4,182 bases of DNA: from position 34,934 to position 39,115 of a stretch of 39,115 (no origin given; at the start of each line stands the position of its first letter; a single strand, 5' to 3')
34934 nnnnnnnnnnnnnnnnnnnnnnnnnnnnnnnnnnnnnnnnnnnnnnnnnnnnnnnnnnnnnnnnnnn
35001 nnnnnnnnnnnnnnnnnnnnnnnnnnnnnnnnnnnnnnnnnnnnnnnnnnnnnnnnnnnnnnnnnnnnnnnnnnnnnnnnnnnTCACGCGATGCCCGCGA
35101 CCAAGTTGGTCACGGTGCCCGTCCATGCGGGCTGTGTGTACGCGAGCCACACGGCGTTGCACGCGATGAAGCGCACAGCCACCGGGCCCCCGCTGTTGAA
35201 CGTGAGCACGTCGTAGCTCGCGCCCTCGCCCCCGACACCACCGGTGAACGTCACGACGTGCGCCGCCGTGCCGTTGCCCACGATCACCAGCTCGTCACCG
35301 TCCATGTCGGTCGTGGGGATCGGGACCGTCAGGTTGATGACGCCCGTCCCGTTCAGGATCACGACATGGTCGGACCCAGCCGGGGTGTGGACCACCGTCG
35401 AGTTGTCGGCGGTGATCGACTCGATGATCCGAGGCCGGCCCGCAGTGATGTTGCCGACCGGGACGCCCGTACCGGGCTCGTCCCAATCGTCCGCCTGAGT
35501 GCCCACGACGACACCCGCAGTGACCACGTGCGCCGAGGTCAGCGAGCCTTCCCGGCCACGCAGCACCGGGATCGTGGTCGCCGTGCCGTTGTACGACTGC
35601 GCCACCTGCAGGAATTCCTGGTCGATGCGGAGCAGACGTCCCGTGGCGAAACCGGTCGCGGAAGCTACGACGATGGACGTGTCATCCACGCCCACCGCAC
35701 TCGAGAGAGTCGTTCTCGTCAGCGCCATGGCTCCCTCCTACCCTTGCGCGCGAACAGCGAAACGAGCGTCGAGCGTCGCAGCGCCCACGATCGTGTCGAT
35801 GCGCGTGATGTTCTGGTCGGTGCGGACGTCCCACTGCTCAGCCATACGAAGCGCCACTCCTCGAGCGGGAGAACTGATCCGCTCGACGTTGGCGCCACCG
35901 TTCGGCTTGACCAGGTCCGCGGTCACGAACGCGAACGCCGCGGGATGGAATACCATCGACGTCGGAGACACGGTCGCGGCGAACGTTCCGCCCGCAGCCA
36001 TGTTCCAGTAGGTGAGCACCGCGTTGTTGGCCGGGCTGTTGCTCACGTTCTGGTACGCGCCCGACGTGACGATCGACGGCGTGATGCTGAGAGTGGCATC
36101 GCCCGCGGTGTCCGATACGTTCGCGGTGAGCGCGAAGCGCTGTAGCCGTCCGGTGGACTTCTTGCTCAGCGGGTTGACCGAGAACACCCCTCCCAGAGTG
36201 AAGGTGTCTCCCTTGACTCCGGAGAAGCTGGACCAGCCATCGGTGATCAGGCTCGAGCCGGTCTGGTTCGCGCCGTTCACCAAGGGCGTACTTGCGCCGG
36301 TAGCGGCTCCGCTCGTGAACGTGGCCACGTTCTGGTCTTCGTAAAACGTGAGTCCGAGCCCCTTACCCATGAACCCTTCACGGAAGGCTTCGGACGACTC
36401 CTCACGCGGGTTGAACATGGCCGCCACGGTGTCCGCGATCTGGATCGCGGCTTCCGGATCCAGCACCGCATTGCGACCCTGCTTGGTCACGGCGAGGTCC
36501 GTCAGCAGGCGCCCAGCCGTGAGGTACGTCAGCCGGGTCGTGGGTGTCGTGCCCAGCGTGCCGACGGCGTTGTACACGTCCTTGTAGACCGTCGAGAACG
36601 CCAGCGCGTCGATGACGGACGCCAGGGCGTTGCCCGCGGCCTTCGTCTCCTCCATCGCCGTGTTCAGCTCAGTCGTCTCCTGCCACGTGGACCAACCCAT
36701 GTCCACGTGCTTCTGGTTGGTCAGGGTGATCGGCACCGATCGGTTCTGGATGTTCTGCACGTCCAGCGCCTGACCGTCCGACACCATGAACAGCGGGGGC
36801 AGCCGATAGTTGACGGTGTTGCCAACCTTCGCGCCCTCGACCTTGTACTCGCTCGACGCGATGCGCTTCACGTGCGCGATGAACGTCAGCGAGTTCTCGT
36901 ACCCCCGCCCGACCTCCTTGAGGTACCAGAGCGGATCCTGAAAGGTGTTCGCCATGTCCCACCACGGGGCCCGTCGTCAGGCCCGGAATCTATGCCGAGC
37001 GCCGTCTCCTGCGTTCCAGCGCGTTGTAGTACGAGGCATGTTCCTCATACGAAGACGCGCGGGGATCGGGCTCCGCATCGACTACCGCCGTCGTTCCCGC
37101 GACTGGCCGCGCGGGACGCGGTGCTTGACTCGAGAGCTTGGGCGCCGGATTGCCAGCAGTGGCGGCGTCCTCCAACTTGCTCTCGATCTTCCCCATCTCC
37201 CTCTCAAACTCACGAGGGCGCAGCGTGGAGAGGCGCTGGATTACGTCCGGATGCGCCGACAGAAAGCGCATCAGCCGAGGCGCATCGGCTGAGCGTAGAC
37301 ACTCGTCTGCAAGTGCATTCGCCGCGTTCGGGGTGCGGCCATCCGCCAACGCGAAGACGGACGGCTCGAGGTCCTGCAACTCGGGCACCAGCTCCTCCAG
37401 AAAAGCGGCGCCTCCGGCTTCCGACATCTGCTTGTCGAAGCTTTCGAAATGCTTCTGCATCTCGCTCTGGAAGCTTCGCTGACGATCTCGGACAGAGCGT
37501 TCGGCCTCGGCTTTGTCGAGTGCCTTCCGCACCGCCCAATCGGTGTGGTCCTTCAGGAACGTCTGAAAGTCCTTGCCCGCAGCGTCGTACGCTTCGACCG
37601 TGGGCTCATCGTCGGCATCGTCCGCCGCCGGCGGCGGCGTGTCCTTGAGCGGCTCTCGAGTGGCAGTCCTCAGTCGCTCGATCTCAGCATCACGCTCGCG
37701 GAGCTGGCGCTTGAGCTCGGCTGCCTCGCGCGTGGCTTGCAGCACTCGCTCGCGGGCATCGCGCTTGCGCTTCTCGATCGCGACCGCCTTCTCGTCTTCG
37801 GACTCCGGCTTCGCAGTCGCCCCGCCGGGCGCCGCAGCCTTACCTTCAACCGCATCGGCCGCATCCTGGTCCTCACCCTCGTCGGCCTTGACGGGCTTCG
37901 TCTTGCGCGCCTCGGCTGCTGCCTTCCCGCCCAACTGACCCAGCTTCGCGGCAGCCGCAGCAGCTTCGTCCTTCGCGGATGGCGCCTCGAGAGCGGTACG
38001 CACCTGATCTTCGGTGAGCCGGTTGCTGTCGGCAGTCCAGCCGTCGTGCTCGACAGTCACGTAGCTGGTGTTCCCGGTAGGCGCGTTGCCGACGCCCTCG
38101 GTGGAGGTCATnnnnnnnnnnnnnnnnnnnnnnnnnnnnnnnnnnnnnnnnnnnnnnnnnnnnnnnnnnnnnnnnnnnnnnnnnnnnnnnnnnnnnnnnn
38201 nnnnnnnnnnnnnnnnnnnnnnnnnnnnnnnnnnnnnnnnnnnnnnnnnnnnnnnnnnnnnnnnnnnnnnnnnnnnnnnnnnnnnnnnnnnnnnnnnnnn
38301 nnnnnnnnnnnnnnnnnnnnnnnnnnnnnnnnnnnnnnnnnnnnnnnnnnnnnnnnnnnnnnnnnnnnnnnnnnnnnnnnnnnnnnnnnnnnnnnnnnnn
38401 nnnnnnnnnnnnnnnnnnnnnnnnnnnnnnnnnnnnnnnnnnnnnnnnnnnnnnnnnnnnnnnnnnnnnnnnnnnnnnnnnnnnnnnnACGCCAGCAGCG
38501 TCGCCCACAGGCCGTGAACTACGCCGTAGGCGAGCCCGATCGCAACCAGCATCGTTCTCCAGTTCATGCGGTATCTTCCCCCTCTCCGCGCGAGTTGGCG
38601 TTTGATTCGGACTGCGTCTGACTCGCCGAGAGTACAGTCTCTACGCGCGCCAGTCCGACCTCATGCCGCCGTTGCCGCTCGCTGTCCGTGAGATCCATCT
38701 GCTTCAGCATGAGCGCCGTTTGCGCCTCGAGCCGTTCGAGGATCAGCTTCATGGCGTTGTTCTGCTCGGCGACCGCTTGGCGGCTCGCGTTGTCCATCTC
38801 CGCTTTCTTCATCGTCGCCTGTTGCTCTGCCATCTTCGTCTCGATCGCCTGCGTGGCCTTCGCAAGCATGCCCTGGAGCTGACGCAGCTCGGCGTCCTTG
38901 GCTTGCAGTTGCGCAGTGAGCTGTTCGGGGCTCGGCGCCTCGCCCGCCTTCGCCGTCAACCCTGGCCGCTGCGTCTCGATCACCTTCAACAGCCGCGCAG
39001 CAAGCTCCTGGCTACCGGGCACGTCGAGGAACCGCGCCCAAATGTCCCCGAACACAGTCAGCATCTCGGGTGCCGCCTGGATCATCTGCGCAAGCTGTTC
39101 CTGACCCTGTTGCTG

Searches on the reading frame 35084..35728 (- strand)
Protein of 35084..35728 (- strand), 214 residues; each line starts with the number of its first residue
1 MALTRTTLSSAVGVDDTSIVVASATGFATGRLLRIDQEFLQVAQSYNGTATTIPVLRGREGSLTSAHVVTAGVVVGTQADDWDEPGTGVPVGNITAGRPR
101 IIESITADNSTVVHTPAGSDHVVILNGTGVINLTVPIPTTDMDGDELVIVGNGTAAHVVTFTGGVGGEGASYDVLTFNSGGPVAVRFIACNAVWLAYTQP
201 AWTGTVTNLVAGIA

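Call 12: search_protein_families(library=phrogs, proteins=[window:35084-35728:-], max_evalue=0.001)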
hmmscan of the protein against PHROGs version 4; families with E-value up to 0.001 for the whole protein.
window:35084-35728:- (214 aa): 3 families
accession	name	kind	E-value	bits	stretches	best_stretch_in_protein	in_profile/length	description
phrog_2885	-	tail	3.3e-05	21.4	1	3-73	3073-3143/4179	baseplate wedge subunit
phrog_9851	-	tail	0.0001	21.3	1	4-75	799-869/1092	tail fiber protein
phrog_4406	-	head and packaging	0.00045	17.9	1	12-77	1288-1352/3231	virion structural protein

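Call 40: search_protein_families(library=pfam, proteins=[window:35084-35728:-], max_evalue=0.01)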
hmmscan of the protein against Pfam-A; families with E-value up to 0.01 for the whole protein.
window:35084-35728:- (214 aa): 0 families

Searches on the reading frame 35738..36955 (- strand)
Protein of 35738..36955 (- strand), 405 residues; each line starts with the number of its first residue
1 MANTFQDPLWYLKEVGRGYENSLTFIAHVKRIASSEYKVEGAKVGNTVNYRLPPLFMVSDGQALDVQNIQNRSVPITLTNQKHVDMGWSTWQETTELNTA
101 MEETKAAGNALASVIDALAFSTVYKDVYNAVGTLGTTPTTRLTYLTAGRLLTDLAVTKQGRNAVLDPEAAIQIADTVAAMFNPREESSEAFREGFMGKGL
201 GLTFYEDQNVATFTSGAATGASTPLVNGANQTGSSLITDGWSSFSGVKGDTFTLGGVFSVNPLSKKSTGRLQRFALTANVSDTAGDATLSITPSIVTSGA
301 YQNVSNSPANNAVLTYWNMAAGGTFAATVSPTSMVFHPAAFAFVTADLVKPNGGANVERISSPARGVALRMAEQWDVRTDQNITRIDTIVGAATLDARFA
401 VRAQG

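Call 12: search_protein_families(library=phrogs, proteins=[window:35738-36955:-], max_evalue=0.001)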
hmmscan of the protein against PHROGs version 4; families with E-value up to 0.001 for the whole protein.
window:35738-36955:- (405 aa): 2 families
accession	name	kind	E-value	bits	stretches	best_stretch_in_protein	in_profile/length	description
phrog_283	-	head and packaging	7.6e-66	224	1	1-402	1-380/385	major head protein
phrog_1302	-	tail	4.8e-05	23.9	1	220-297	86-155/201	distal tail protein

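Call 33: search_dna_similar(query=window:35738-36955:-, collection=phages, mode=protein, max_evalue=0.00001, max_rows=25)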
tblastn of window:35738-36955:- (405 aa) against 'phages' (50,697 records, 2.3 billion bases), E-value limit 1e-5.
Records with a match: 90; places in all: 90; records where one place covers at least 80% of the query: 35.
Best place of each record, by identity: <60% 90.
By first word of the organism name: Vibrio 61; Caudoviricetes 7; Ralstonia 5; Gordonia 4; Thalassomonas 2; Rhodoferax 2; Shewanella 2; Xanthomonas 1; Pseudomonas 1; Bacteriophage 1; and 4 more.
By host as written in the record: Vibrio parahaemolyticus 15; - 12; Vibrio crassostreae 10; Vibrio vulnificus 5; Vibrio alginolyticus 5; Gordonia rubripertincta NRRL B-16540 4; Thalassomonas loyana LMG 22536 2; Rhodoferax sp. IMCC26218 2; and 28 more.
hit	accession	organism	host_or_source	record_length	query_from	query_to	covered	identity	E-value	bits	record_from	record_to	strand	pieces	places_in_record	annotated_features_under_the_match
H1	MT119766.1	Xanthomonas phage PBR31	Xanthomonas campestris pv. campestris ...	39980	20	405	95%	35.2%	7e-50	186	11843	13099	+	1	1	major capsid protein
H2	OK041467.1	Pseudomonas phage PAE2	Pseudomonas aeruginosa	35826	1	401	99%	31.7%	3e-38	152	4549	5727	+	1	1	putative coat protein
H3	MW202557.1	Caudoviricetes sp.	Manatee Spring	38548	1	402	99%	30.9%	5e-33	137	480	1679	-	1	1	P22 coat protein | hypothetical protein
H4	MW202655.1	Bacteriophage sp.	Manatee Spring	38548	1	402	99%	30.9%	5e-33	137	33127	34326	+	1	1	P22 coat protein | hypothetical protein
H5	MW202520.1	Caudoviricetes sp.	Manatee Spring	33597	20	402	95%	32.4%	4e-39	155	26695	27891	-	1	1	P22 coat protein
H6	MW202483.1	Caudoviricetes sp.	Manatee Spring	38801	20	405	95%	31.8%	2e-35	144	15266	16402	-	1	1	P22 coat protein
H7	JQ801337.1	Vibrio phage VvAW1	Vibrio vulnificus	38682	12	402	97%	30.4%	7e-36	145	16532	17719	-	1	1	P22 coat protein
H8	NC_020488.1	Vibrio phage VvAW1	Vibrio vulnificus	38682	12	402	97%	30.4%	7e-36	145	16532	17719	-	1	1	major head protein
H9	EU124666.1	Thalassomonas phage BA3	Thalassomonas loyana LMG 22536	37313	13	405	97%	29.5%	2e-29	127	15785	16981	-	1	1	hypothetical protein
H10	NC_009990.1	Thalassomonas phage BA3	Thalassomonas loyana LMG 22536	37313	13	405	97%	29.5%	2e-29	127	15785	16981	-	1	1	major head protein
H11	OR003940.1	Phage DSL-LC05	Gammaproteobacteria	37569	20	405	95%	30.1%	1e-31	133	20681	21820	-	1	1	major capsid protein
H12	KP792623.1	Rhodoferax phage P26218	Rhodoferax sp. IMCC26218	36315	1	391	97%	29.5%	6e-32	134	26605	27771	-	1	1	coat protein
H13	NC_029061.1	Rhodoferax phage P26218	Rhodoferax sp. IMCC26218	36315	1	391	97%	29.5%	6e-32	134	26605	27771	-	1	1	major head protein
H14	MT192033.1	Chlorobiaceae phage CV-1-33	Chlorobiaceae bacterium strain GSB-B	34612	1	402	99%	28.7%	1e-19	97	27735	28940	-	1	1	hypothetical protein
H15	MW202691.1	Caudoviricetes sp.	Manatee Spring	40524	1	402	99%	28.5%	3e-25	114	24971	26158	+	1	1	P22 coat protein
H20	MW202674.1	Caudoviricetes sp.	Manatee Spring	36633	20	402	78%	35.1%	1e-22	180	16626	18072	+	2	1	P22 coat protein (x2) | hypothetical protein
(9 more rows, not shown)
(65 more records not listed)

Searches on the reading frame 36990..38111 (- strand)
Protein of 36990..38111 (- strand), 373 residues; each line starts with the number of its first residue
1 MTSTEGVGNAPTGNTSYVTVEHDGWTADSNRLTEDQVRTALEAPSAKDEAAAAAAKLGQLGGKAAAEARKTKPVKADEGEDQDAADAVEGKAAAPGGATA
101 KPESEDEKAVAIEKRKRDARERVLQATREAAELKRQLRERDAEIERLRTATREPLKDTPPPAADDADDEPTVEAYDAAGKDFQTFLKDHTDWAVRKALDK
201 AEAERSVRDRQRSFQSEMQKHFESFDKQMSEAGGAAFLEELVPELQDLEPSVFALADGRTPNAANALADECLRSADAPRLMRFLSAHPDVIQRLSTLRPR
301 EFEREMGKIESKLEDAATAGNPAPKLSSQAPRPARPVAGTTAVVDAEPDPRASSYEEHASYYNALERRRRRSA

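Call 12: search_protein_families(library=phrogs, proteins=[window:36990-38111:-], max_evalue=0.001)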
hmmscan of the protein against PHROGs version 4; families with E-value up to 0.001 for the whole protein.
window:36990-38111:- (373 aa): 1 family
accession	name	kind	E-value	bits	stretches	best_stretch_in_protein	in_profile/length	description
phrog_8865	-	head and packaging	7.8e-18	66.2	1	48-370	20-295/297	head scaffolding protein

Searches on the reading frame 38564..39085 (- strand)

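Call 12: search_protein_families(library=phrogs, proteins=[window:38564-39085:-], max_evalue=0.001)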
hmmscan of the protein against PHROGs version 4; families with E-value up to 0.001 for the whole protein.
window:38564-39085:- (173 aa): 1 family
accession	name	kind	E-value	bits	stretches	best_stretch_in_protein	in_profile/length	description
phrog_156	-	head and packaging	1.6e-06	27.8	1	1-142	527-659/681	portal protein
